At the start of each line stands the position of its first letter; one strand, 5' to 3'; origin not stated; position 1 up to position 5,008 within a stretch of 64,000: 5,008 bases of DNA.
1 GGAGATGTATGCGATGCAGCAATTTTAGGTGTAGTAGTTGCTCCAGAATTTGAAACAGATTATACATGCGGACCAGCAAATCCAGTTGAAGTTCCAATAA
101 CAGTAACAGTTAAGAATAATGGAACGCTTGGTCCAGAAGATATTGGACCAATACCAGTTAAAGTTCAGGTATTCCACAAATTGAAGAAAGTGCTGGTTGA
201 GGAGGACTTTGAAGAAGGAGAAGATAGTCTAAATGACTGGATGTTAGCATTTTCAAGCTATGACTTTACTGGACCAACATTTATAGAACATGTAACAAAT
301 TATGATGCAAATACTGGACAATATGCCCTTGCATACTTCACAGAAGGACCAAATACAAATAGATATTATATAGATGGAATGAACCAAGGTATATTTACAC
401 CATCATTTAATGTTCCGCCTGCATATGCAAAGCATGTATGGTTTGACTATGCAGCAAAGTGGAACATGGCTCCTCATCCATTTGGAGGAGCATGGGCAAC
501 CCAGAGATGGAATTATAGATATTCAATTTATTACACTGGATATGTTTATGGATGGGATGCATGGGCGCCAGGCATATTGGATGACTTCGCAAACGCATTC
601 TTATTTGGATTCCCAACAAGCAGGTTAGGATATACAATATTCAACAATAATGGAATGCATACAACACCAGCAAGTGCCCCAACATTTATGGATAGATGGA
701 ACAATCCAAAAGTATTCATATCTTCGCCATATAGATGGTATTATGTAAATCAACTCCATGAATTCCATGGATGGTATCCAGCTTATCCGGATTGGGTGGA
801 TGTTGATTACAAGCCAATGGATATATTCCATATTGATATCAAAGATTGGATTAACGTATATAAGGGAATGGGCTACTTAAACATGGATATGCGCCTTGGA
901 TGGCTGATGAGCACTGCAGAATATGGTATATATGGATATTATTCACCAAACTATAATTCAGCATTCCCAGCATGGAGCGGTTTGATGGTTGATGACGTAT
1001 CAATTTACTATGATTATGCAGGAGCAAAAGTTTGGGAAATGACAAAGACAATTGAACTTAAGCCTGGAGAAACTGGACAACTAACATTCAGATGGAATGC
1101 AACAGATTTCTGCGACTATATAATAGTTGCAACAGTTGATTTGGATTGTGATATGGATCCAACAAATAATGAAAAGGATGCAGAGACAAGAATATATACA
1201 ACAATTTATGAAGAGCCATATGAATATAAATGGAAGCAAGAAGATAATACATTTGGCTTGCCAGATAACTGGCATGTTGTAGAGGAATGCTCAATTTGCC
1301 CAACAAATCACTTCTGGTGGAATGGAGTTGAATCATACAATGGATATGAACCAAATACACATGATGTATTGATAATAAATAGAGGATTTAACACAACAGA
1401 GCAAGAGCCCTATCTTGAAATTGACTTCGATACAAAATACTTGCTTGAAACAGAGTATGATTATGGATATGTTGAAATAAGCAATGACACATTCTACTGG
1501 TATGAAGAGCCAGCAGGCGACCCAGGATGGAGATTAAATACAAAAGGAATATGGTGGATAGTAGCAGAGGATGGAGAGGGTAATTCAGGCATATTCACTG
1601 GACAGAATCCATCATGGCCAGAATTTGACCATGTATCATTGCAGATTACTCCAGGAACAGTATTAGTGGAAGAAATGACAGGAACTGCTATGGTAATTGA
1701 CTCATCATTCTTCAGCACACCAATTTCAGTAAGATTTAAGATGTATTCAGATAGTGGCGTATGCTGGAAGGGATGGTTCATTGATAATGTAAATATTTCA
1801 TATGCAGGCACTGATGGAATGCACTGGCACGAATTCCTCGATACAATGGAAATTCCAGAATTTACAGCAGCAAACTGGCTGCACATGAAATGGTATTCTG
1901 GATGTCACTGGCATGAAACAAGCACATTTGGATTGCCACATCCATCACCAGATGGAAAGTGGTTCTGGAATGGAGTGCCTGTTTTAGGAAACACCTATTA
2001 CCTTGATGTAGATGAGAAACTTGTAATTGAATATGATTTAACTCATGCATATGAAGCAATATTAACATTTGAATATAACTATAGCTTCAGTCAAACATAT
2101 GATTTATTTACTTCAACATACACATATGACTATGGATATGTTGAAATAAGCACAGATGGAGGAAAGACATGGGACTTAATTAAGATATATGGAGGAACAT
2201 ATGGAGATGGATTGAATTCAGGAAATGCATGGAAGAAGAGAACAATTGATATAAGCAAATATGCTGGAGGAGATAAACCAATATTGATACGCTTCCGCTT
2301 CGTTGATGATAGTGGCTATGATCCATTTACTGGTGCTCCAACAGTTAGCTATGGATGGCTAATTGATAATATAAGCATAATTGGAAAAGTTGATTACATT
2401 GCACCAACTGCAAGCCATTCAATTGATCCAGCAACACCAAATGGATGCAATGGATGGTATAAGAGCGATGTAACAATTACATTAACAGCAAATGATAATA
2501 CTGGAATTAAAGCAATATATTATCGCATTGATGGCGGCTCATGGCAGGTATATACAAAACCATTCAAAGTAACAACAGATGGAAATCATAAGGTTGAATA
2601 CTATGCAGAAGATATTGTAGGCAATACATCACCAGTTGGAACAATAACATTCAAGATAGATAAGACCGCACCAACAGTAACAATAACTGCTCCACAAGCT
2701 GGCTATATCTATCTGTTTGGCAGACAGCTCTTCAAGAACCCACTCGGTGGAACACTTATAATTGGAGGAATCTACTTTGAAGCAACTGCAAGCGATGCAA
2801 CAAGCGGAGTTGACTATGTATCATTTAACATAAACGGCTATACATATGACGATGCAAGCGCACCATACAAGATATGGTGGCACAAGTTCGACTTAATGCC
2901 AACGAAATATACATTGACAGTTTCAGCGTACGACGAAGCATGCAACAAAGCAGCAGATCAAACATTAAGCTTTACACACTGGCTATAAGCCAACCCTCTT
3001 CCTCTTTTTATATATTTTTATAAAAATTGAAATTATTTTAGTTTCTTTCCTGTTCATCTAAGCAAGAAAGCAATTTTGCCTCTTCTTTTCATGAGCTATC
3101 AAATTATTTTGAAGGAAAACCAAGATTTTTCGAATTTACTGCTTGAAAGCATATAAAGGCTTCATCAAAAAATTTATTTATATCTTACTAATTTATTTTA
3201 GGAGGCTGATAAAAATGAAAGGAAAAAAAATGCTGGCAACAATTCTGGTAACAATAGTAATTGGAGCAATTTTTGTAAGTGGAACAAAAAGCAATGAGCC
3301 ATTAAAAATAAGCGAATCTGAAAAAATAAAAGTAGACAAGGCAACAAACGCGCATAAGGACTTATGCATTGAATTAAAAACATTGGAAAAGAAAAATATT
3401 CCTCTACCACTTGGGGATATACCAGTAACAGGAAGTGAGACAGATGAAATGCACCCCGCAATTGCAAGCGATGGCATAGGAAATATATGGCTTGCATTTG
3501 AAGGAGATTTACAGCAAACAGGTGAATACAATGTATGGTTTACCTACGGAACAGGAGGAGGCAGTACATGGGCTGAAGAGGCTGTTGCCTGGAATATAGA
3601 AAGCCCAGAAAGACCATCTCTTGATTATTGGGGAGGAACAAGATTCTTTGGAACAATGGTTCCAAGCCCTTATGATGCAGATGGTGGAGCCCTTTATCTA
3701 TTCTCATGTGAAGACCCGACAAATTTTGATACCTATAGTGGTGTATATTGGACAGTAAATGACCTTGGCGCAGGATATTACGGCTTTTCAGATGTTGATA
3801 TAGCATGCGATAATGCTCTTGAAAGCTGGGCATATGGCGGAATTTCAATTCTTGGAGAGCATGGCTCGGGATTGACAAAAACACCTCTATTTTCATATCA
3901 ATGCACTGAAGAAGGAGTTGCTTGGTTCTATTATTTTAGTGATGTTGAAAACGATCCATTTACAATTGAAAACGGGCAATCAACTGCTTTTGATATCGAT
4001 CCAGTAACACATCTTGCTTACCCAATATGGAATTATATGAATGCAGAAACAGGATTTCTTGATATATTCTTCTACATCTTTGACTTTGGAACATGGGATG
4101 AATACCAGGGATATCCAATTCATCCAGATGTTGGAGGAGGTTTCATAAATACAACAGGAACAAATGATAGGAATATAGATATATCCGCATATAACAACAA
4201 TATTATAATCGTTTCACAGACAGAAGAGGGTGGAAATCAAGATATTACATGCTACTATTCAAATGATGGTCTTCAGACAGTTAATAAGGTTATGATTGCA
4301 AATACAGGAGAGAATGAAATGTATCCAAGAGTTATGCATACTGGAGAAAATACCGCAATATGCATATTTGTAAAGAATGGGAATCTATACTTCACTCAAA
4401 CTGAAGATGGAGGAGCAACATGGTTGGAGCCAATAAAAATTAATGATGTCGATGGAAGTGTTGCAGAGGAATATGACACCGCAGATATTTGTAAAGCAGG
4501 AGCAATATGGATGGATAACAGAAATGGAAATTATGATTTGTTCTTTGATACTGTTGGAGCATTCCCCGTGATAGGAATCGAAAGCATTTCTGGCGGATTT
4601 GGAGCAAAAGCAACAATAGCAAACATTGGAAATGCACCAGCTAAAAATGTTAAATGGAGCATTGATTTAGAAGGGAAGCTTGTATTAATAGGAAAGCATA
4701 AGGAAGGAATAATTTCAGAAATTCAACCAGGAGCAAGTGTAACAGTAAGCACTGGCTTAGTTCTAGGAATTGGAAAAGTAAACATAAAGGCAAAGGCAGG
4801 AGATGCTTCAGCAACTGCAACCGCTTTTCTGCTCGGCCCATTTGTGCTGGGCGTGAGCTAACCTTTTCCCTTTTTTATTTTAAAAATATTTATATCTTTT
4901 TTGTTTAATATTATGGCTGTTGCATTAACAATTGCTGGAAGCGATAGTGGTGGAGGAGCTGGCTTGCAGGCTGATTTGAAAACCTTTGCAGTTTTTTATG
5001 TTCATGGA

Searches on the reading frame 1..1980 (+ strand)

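Call 20: search_protein_families(library=pfam, proteins=[window:1-1980:+], max_evalue=10)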
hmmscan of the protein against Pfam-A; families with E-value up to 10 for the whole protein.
window:1-1980:+ (660 aa): 2 families
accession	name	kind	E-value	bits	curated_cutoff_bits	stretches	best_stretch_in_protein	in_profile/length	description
PF20773.4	InhA-like_MAM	-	0.00069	19.6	26.9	2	570-604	133-167/191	Immune inhibitor A-like, MAM domain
PF07705.17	CARDB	-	0.052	14.2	22.7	0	347-390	50-94/101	CARDB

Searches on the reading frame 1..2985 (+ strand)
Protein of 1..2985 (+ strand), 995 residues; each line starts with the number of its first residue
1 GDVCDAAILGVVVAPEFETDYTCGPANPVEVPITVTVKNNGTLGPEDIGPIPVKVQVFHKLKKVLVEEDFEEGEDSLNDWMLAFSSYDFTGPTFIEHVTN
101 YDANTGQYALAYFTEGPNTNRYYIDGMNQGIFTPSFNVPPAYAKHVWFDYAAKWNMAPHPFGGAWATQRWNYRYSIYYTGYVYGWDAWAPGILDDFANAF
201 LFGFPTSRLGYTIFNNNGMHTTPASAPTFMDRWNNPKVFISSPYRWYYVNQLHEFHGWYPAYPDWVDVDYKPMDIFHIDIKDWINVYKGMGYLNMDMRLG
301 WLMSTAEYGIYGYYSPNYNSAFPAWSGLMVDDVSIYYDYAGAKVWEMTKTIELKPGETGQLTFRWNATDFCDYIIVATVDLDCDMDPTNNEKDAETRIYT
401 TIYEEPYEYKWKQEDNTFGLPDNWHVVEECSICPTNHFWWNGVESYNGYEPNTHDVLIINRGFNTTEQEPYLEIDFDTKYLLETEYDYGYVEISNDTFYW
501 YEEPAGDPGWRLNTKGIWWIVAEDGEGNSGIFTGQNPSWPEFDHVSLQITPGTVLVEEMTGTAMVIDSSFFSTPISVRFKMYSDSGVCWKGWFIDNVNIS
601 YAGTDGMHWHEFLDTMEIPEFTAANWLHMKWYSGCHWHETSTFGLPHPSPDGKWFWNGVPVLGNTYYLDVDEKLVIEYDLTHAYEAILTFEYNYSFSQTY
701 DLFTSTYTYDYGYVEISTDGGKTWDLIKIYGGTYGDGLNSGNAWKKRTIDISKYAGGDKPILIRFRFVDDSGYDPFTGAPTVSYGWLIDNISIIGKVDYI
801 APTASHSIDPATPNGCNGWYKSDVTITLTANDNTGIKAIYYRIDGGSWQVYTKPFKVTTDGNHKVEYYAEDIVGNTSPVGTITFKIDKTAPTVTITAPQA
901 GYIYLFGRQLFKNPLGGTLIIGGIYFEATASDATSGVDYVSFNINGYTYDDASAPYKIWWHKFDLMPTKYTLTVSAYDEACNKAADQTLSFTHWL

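Call 6: search_protein_families(library=pfam, proteins=[window:1-2985:+], max_evalue=0.01)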
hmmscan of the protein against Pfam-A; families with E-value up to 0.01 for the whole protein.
window:1-2985:+ (995 aa): 5 families
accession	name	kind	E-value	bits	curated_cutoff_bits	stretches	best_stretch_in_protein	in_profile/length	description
PF17957.7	Big_7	-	3.5e-12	47.2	24.1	2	913-974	7-70/70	Bacterial Ig domain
PF20773.4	InhA-like_MAM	-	4.2e-09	36.6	26.9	1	670-774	49-151/191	Immune inhibitor A-like, MAM domain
PF19077.6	Big_13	-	2.4e-06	28.4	27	1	824-887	41-101/102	Bacterial Ig-like domain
PF13754.12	Big_3_4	-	0.00059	20.2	27.3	1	835-888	11-61/106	Domain of unknown function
PF21471.3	Reelin_subrepeat-B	-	0.0013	18.9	27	0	673-793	25-126/127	Reelin subrepeat B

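Call 19: search_protein_families(library=ncbifam, proteins=[window:1-2985:+], max_evalue=0.01)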
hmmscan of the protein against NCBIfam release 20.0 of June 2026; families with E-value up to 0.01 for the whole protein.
window:1-2985:+ (995 aa): 4 families
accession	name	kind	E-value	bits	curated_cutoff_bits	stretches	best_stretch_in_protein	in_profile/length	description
NF047446.1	barrel_OmpL47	domain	1.9e-27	95.5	40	2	820-886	1-68/68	OmpL47-type beta-barrel domain-containing protein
NF047441.1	Lepto_OmpL47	equivalog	2.8e-14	53.5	250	1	824-896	258-332/336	multi-beta-barrel domain surface protein OmpL47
NF038112.1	myxo_dep_M36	subfamily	1.5e-05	22.4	1500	1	684-730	1047-1092/1604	myxosortase-dependent M36 family metallopeptidase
NF038111.1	rhom_dep_M36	equivalog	0.00079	16.9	1700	0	454-602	1037-1166/1315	rhombosortase-dependent M36 family metallopeptidase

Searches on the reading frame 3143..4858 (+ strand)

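Call 84: search_protein_families(library=pfam, proteins=[window:3143-4858:+], max_evalue=0.001)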
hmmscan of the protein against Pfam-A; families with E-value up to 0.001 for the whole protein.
window:3143-4858:+ (572 aa): 1 family
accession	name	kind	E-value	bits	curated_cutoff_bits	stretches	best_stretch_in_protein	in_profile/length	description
PF13088.12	BNR_2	-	0.0004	20.3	31.4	0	348-434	118-205/277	BNR repeat-like domain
